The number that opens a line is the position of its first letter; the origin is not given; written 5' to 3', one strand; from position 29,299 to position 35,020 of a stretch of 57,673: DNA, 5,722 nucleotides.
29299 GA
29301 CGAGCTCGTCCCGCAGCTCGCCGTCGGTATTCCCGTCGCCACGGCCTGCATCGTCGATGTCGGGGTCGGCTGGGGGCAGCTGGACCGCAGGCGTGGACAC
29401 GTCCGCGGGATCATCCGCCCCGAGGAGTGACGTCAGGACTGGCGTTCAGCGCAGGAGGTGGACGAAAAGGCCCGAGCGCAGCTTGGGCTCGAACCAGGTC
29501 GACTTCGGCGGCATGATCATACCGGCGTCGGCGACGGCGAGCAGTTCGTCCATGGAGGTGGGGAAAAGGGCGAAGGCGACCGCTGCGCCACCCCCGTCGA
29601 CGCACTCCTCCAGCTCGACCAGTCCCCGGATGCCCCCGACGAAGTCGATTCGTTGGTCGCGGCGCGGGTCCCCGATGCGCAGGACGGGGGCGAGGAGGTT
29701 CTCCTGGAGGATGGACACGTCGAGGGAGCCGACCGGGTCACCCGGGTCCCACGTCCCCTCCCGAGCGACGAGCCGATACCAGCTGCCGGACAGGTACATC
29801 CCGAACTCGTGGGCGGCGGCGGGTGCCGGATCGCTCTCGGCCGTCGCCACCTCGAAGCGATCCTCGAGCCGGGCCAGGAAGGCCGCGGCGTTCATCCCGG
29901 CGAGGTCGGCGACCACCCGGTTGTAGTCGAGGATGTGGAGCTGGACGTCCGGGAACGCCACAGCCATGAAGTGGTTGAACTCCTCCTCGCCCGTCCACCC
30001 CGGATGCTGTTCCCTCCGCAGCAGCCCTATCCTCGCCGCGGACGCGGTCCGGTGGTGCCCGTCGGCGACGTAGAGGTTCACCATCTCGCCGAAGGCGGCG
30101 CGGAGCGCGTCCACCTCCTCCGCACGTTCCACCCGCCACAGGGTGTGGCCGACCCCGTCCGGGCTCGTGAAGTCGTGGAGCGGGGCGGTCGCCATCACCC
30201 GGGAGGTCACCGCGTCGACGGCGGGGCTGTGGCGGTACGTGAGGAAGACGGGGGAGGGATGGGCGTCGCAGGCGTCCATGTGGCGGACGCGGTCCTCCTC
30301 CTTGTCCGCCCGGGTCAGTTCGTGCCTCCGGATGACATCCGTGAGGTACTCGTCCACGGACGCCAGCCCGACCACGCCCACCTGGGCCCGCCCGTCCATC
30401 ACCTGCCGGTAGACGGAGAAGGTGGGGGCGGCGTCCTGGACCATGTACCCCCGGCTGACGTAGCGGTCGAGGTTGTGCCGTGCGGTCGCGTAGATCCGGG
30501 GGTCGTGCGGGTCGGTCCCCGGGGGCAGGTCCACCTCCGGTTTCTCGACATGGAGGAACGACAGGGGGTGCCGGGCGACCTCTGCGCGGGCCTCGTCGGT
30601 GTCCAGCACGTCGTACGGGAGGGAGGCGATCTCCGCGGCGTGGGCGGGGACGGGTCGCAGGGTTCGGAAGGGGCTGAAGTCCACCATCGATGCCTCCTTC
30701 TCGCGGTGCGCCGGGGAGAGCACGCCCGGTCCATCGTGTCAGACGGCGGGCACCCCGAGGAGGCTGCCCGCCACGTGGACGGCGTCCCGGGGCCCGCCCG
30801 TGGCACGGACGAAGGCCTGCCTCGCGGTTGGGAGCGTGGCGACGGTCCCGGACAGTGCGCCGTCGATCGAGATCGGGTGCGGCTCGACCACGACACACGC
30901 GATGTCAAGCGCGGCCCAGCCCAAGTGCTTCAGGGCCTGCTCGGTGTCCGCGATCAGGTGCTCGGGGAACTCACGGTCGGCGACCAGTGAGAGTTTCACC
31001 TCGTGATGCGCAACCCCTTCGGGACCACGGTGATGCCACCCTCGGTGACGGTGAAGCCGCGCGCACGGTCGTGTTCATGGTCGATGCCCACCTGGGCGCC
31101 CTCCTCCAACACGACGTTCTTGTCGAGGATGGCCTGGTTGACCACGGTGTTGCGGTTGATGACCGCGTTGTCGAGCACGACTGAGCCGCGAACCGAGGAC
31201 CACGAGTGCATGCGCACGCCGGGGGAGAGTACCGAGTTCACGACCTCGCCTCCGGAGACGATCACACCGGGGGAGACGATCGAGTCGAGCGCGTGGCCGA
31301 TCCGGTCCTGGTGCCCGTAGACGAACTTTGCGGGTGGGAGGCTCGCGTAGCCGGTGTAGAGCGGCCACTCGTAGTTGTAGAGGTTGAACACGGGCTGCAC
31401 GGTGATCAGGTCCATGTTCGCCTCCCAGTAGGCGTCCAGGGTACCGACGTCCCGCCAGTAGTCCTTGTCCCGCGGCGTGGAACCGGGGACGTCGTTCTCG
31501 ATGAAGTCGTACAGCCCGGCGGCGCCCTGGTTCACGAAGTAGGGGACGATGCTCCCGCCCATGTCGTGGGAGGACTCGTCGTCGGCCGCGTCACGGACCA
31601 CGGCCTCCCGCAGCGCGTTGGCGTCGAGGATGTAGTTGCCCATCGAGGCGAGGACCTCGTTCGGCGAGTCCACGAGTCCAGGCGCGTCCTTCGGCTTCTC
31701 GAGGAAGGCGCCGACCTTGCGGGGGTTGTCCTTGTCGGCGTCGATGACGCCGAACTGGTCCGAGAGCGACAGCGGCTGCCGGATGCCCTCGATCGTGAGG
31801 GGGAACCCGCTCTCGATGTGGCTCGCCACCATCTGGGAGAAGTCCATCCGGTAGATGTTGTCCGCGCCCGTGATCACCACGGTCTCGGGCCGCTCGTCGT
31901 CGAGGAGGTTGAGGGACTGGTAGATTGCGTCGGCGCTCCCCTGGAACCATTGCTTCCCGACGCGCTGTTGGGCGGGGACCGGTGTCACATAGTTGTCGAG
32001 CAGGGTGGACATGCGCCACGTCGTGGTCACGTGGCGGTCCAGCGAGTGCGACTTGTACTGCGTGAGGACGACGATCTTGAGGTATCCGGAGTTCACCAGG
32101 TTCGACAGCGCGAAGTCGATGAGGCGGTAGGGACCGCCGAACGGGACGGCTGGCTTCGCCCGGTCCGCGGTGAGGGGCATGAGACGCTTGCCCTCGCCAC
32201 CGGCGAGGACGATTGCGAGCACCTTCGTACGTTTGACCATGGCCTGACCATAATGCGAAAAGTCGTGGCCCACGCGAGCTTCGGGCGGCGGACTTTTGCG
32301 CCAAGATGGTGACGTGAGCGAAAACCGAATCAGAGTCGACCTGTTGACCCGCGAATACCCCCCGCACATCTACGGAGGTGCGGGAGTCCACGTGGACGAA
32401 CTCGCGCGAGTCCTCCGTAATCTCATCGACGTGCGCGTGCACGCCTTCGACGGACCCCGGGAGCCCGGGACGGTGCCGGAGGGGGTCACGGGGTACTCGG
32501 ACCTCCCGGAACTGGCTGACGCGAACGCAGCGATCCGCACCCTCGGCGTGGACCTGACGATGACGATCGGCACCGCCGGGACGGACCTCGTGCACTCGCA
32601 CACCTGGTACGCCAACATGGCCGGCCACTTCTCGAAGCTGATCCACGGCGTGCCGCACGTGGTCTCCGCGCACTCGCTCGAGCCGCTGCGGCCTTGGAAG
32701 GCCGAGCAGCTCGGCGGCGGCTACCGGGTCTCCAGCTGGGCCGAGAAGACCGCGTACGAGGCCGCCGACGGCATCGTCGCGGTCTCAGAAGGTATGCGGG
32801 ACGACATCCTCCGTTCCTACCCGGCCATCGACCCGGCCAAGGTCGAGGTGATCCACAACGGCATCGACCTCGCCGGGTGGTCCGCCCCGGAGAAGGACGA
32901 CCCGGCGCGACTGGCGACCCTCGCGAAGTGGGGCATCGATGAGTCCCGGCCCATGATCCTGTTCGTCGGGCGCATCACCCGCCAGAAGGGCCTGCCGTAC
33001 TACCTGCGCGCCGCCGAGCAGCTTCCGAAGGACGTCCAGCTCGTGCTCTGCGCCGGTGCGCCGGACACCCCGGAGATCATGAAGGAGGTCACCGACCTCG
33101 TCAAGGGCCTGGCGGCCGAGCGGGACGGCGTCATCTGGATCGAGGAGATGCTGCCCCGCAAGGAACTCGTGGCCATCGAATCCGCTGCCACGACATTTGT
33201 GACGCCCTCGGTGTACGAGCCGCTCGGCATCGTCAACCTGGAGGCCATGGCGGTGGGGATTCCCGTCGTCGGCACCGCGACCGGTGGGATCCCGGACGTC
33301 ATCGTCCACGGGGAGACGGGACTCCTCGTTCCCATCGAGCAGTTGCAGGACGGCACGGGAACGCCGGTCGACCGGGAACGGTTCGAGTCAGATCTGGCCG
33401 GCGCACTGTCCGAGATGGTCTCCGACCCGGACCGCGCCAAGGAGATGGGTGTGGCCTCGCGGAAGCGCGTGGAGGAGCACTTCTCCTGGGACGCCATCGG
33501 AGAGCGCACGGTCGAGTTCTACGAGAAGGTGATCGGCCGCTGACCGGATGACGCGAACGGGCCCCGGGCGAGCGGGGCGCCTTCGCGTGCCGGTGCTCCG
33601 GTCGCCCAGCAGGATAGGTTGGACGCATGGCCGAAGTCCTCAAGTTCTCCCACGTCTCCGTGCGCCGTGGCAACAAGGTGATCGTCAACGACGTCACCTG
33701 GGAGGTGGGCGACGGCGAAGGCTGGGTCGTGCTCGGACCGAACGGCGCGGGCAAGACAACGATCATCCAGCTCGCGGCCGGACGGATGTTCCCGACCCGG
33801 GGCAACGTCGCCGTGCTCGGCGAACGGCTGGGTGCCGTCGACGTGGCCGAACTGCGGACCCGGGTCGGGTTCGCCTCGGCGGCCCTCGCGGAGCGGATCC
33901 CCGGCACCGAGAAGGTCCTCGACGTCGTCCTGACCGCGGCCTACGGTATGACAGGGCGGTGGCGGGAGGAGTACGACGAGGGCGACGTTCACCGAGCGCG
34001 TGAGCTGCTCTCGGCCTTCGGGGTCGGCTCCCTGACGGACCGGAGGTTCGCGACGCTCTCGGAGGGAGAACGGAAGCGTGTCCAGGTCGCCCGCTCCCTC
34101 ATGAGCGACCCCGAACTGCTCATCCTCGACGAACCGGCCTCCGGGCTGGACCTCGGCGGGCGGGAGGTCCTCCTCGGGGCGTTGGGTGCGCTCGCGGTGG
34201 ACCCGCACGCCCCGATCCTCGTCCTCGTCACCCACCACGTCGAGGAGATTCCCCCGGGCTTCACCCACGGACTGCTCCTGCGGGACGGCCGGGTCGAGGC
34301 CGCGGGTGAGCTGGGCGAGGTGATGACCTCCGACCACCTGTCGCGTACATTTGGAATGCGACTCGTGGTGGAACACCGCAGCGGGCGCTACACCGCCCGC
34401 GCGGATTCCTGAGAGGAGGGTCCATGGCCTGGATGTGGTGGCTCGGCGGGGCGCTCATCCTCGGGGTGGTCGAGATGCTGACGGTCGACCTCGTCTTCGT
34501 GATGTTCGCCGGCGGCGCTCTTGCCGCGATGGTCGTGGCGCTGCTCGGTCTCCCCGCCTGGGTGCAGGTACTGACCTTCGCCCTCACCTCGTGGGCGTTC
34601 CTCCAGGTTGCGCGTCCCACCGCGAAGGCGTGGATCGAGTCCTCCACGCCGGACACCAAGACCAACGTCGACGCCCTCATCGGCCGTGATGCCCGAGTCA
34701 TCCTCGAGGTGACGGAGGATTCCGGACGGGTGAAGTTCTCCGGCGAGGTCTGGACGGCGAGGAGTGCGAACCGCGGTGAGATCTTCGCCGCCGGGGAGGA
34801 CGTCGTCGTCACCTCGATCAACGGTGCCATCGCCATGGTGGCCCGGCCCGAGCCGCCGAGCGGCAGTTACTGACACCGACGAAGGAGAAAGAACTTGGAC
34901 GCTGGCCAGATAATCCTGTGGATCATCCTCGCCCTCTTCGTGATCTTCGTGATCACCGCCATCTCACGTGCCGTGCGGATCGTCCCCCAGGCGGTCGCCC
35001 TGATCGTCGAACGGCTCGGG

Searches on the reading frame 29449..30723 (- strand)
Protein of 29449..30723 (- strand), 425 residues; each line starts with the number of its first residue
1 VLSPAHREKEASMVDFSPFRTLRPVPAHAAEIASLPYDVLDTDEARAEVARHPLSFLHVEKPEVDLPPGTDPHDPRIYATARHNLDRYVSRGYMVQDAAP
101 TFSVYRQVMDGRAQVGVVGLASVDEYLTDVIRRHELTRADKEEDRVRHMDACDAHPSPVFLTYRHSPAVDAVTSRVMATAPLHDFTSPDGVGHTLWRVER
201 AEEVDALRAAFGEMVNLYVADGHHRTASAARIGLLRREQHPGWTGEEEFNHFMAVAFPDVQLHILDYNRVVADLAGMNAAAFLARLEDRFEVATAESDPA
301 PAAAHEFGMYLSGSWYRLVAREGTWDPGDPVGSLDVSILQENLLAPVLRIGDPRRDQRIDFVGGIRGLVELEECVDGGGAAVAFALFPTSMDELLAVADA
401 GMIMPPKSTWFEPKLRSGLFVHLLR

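Call 49: search_protein_families(library=pfam, proteins=[window:29449-30723:-], max_evalue=0.0001)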
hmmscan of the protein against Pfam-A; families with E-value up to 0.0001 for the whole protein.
window:29449-30723:- (425 aa): 1 family
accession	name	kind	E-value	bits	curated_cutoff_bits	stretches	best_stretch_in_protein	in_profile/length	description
PF06245.16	DUF1015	-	1.2e-104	350.2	25.8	1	17-337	2-325/325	Protein of unknown function (DUF1015)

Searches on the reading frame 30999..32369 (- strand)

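Call 49: search_protein_families(library=pfam, proteins=[window:30999-32369:-], max_evalue=0.0001)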
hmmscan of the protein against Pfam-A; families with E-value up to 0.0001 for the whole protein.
window:30999-32369:- (457 aa): 4 families
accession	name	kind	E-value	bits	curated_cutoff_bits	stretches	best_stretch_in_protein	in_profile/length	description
PF00483.29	NTP_transferase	-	1.5e-58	198.7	21.2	1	52-321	2-242/245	Nucleotidyl transferase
PF24894.1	Hexapep_GlmU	-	1.4e-36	125.2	23.3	1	345-449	1-104/104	GlmU-like, C-terminal hexapeptide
PF25084.1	LbH_EIF2B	-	3.1e-06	27.6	54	1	369-427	29-87/105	EIF2B subunit epsilon LbH domain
PF25247.1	LbH_GLGC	-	6.4e-05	23.3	27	0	403-455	75-130/135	GLGC left-handed parallel beta-helix domain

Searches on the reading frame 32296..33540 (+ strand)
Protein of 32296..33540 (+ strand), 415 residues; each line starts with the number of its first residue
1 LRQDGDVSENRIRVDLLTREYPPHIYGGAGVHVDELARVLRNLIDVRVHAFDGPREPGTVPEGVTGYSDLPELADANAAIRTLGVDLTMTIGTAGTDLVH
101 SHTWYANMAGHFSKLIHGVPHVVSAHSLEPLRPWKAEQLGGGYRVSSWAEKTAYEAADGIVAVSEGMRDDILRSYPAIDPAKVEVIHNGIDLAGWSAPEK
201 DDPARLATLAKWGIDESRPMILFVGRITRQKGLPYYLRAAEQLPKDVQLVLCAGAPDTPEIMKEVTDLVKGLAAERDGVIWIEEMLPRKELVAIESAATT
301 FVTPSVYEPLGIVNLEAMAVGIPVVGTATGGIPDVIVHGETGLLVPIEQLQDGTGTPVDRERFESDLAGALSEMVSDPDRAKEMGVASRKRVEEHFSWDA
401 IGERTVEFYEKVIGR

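Call 49: search_protein_families(library=pfam, proteins=[window:32296-33540:+], max_evalue=0.0001)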
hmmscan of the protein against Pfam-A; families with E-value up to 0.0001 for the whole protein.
window:32296-33540:+ (415 aa): 5 families
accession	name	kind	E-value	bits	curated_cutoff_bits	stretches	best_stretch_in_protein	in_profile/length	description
PF13439.12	Glyco_transf_4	-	3.8e-29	102.3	28.5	1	26-192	1-168/170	Glycosyltransferase Family 4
PF00534.26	Glycos_transf_1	-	2.4e-27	96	26.4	1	210-348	7-143/172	Glycosyl transferases group 1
PF13692.12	Glyco_trans_1_4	-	3.3e-25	89.4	27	1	218-348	1-127/142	Glycosyl transferases group 1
PF13579.12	Glyco_trans_4_4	-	2.9e-20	73.6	29.7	1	27-189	1-158/158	Glycosyl transferase 4-like domain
PF20706.3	GT4-conflict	-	1e-11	44.9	26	1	147-400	137-380/385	Family 4 Glycosyltransferase in conflict systems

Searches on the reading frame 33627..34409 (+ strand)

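Call 49: search_protein_families(library=pfam, proteins=[window:33627-34409:+], max_evalue=0.0001)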
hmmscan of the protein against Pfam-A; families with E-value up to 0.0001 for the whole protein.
window:33627-34409:+ (261 aa): 2 families
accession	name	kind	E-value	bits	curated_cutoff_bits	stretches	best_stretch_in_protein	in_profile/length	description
PF00005.33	ABC_tran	-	1.5e-24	87.6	25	1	20-171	1-136/137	ABC transporter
PF13304.12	AAA_21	-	6.3e-07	30.2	27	0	127-186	221-283/304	AAA domain, putative AbiEii toxin, Type IV TA system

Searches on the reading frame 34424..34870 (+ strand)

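Call 49: search_protein_families(library=pfam, proteins=[window:34424-34870:+], max_evalue=0.0001)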
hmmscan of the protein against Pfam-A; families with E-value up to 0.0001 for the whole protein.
window:34424-34870:+ (149 aa): 1 family
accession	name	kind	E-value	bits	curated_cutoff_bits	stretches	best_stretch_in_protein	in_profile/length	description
PF01957.25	NfeD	-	1.4e-14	54.4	29.1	1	82-140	1-56/57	NfeD-like C-terminal, partner-binding domain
